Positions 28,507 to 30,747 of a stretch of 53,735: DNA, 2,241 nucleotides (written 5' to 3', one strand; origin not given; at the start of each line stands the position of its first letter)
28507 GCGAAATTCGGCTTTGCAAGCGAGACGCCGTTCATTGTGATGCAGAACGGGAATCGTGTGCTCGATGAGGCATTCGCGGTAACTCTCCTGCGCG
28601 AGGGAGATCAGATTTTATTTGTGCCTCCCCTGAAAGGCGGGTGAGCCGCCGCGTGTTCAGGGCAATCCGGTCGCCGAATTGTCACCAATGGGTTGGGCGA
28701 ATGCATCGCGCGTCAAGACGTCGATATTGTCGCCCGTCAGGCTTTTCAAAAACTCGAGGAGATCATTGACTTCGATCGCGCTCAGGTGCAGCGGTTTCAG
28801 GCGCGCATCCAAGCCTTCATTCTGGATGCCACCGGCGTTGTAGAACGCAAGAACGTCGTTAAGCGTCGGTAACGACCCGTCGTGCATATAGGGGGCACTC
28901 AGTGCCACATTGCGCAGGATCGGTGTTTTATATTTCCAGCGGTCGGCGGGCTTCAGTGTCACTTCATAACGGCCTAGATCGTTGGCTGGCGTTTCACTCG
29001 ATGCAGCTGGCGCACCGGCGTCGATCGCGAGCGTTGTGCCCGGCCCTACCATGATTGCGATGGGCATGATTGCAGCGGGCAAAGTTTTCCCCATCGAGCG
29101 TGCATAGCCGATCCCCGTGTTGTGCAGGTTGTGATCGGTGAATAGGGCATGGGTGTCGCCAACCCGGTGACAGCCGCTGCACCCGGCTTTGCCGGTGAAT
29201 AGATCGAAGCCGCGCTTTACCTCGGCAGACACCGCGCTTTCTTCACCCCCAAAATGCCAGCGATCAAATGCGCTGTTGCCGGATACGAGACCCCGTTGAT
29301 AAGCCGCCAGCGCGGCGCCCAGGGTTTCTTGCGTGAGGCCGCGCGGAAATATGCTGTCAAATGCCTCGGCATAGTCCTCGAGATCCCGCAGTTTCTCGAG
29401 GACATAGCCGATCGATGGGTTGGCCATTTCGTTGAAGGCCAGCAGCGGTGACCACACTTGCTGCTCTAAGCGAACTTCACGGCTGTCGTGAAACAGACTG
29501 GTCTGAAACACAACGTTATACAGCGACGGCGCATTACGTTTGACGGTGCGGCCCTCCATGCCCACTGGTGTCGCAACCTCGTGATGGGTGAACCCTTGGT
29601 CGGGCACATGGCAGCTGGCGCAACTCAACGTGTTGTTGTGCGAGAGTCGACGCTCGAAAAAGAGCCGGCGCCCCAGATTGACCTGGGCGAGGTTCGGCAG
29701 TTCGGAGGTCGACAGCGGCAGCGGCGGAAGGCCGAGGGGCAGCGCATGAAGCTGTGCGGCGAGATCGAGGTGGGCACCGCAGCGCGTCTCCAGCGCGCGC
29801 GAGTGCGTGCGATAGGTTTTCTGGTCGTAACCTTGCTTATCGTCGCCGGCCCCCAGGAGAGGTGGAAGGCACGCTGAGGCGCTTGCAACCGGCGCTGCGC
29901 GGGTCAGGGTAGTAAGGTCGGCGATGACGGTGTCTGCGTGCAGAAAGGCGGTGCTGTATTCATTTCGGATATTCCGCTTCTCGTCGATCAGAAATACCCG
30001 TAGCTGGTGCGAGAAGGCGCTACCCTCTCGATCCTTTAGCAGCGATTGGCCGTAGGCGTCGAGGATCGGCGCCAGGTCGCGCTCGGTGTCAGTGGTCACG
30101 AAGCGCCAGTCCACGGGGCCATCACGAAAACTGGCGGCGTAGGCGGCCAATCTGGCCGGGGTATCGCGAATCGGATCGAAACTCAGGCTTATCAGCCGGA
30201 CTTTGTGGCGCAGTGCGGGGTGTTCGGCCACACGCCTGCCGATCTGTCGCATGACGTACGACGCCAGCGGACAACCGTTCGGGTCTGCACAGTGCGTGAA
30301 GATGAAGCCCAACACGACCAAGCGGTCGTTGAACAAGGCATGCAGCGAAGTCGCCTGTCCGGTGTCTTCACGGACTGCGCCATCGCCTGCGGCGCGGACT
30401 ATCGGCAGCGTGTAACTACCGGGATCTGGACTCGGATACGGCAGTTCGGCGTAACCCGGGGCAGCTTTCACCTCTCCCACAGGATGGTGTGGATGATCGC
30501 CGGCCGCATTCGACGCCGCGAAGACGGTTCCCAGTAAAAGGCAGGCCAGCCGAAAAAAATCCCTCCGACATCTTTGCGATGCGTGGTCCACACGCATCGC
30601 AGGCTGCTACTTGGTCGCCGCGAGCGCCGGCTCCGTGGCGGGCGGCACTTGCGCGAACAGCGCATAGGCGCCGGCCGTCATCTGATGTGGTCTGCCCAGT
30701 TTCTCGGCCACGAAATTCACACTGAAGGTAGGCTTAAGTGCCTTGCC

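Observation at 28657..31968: mtoX-type methanethiol oxidase module: SBP56 protein translationally linked to a SCO1/SenC-MauG fusion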

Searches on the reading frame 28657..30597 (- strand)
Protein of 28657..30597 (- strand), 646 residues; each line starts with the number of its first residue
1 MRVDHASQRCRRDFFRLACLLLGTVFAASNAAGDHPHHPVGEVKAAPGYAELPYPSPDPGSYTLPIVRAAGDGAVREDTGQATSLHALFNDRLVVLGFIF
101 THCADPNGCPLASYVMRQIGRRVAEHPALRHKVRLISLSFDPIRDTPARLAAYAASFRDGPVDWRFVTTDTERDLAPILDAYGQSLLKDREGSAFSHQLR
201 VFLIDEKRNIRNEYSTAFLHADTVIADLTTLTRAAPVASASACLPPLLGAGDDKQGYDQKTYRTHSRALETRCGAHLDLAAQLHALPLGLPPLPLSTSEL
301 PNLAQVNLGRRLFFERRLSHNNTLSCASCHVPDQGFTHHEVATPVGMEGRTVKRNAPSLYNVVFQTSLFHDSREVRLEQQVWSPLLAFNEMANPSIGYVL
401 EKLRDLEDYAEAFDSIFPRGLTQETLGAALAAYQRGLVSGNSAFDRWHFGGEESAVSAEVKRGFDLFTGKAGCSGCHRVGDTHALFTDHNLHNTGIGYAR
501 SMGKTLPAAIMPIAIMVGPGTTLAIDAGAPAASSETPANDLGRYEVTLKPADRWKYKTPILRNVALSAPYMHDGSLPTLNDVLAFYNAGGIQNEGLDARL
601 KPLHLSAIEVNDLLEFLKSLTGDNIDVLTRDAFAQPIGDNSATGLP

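Call 3: search_protein_families(library=pfam, proteins=[window:28657-30597:-], max_evalue=0.001)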
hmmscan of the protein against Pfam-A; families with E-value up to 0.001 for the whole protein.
window:28657-30597:- (646 aa): 4 families
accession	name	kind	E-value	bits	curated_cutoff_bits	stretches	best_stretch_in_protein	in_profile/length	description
PF03150.19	CCP_MauG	-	3.8e-46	157.9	25.6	1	304-450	2-146/149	Di-haem cytochrome c peroxidase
PF02630.20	SCO1-SenC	-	1.7e-13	51.1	22.8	1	87-209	17-133/134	SCO1/SenC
PF21419.2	RoxA-like_Cyt-c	-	3.1e-06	27.1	26.7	1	556-583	2-29/39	RoxA-like, cytochrome c-like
PF00034.26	Cytochrom_C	-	0.00048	21.8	21.3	0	460-495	1-34/90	Cytochrome c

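Call 4: search_protein_families(library=ncbifam, proteins=[window:28657-30597:-], max_evalue=0.001)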
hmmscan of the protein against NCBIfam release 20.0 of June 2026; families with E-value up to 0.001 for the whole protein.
window:28657-30597:- (646 aa): 6 families
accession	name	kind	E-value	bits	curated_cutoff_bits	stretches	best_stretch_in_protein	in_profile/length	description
TIGR04039.1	MXAN_0977_Heme2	hypoth_equivalog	2.7e-65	220.6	362.85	1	304-636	10-335/336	MbnH family di-heme enzyme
TIGR03791.1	TTQ_mauG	equivalog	7.1e-60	202.7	443.85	2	305-506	5-203/291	tryptophan tryptophylquinone biosynthesis enzyme MauG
TIGR03981.2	SAM_quin_mod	hypoth_equivalog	3.6e-27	95.3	340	3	539-585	311-357/411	His-Xaa-Ser system-associated MauG-like protein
NF052341.1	hydrazine_gamma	equivalog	1.3e-10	40.7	625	1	429-620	171-339/339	hydrazine synthase subunit gamma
NF052342.1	hydrazine_BC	exception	2.5e-09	35.9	1250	1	429-620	522-690/690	hydrazine synthase subunit beta-gamma fusion subunit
NF040606.1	CytoC_perox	subfamily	1.8e-05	24.1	150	0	549-583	419-453/524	di-heme-cytochrome C peroxidase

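Call 6: search_solved_structures(query=window:28657-30597:-, show_alignments=1)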
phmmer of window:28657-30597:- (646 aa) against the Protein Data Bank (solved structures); distinct sequences matched with E-value up to 0.001: 36.
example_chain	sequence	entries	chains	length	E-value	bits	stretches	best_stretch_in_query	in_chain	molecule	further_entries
6e1c_A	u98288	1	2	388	4.6e-39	137.5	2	286-480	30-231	Di-heme enzyme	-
9qdt_A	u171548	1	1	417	2.4e-35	125.3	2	297-477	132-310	Probable cytochrome c peroxidase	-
2c1u_A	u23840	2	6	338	9e-33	116.8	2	304-478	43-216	DI-HAEM CYTOCHROME C PEROXIDASE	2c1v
1eb7_A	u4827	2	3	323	4.8e-32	114.3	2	303-478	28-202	CYTOCHROME C551 PEROXIDASE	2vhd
1nml_A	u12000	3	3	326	1.1e-31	113.1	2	294-478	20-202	di-haem cytochrome c peroxidase | Cytochrome c peroxidase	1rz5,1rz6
1iqc_A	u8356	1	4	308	5.4e-30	107.6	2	293-478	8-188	di-heme peroxidase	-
1zzh_A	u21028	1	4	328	6.5e-30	107.3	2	286-478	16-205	cytochrome c peroxidase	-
4aal_A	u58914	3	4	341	2.7e-29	105.2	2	291-478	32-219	CYTOCHROME C551 PEROXIDASE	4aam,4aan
4aao_A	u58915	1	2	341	3.6e-29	104.8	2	291-478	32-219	CYTOCHROME C551 PEROXIDASE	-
3o5c_A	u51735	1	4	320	1.3e-28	103.1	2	296-478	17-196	Cytochrome c551 peroxidase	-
3hq8_A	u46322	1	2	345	6.4e-27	97.4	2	302-478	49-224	Cytochrome c551 peroxidase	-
3hq6_A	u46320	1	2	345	8.7e-27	97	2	302-478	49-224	Cytochrome c551 peroxidase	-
6qkn_A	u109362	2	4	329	1.2e-26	96.5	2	304-478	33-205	Cytochrome-c peroxidase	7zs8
6fu3_A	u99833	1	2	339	1.4e-26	96.3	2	304-478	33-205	Protein CcpR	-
3hq9_A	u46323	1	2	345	1.7e-26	96.1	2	302-478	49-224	Cytochrome c551 peroxidase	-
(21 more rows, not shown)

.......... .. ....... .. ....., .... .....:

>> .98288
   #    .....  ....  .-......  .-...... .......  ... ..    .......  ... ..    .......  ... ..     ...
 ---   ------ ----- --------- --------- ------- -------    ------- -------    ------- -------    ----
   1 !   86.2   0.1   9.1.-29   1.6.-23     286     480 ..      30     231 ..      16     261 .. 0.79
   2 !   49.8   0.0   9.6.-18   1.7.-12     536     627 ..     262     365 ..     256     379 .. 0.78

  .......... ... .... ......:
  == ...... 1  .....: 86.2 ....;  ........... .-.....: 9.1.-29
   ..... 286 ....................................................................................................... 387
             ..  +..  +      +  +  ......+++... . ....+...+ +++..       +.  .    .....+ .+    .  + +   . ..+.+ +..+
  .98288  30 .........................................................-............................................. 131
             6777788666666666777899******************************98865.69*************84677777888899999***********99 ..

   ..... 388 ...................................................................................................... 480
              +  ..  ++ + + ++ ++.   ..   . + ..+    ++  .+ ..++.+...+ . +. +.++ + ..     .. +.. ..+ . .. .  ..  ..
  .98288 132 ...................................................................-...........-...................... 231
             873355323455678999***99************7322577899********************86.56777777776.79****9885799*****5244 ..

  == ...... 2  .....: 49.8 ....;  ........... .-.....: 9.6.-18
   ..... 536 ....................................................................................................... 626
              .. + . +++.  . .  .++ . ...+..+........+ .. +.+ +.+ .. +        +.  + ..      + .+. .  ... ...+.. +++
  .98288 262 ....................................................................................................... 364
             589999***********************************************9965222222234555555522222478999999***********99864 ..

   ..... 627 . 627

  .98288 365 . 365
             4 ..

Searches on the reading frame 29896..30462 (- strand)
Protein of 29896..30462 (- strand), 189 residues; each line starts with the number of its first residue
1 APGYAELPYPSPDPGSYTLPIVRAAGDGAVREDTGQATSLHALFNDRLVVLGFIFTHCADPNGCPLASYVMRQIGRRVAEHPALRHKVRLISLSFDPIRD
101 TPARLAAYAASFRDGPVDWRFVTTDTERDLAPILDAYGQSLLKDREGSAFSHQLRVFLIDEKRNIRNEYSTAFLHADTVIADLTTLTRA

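Call 24: search_solved_structures(query=window:29896-30462:-, max_evalue=0.01, show_alignments=3)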
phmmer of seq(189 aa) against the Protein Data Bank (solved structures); distinct sequences matched with E-value up to 0.01: 10.
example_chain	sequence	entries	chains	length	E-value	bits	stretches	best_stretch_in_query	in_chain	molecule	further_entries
4hde_A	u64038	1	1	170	1.1e-07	34.9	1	47-172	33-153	SCO1/SenC family lipoprotein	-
1xzo_A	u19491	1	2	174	4.6e-07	32.9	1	34-183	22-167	Hypothetical protein ypmQ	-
1on4_A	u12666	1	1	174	4.6e-07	32.9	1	34-183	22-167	Sco1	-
2k6v_A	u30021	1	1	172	7.7e-06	28.9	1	42-186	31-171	Putative cytochrome c oxidase assembly protein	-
4wbj_A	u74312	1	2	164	1.6e-05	27.8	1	31-114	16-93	Blr1131 protein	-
4wbr_D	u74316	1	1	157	1.9e-05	27.6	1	33-114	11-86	Blr1131 protein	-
4txo_D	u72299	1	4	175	0.00021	24.2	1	30-114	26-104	Blr1131 protein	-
2rli_A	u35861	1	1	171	0.0015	21.4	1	27-115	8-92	SCO2 protein homolog, mitochondrial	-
4bpy_A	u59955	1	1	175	0.0076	19.1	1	47-110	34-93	SCO PROTEIN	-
3me7_A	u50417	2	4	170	0.0076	19.1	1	43-165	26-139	Putative uncharacterized protein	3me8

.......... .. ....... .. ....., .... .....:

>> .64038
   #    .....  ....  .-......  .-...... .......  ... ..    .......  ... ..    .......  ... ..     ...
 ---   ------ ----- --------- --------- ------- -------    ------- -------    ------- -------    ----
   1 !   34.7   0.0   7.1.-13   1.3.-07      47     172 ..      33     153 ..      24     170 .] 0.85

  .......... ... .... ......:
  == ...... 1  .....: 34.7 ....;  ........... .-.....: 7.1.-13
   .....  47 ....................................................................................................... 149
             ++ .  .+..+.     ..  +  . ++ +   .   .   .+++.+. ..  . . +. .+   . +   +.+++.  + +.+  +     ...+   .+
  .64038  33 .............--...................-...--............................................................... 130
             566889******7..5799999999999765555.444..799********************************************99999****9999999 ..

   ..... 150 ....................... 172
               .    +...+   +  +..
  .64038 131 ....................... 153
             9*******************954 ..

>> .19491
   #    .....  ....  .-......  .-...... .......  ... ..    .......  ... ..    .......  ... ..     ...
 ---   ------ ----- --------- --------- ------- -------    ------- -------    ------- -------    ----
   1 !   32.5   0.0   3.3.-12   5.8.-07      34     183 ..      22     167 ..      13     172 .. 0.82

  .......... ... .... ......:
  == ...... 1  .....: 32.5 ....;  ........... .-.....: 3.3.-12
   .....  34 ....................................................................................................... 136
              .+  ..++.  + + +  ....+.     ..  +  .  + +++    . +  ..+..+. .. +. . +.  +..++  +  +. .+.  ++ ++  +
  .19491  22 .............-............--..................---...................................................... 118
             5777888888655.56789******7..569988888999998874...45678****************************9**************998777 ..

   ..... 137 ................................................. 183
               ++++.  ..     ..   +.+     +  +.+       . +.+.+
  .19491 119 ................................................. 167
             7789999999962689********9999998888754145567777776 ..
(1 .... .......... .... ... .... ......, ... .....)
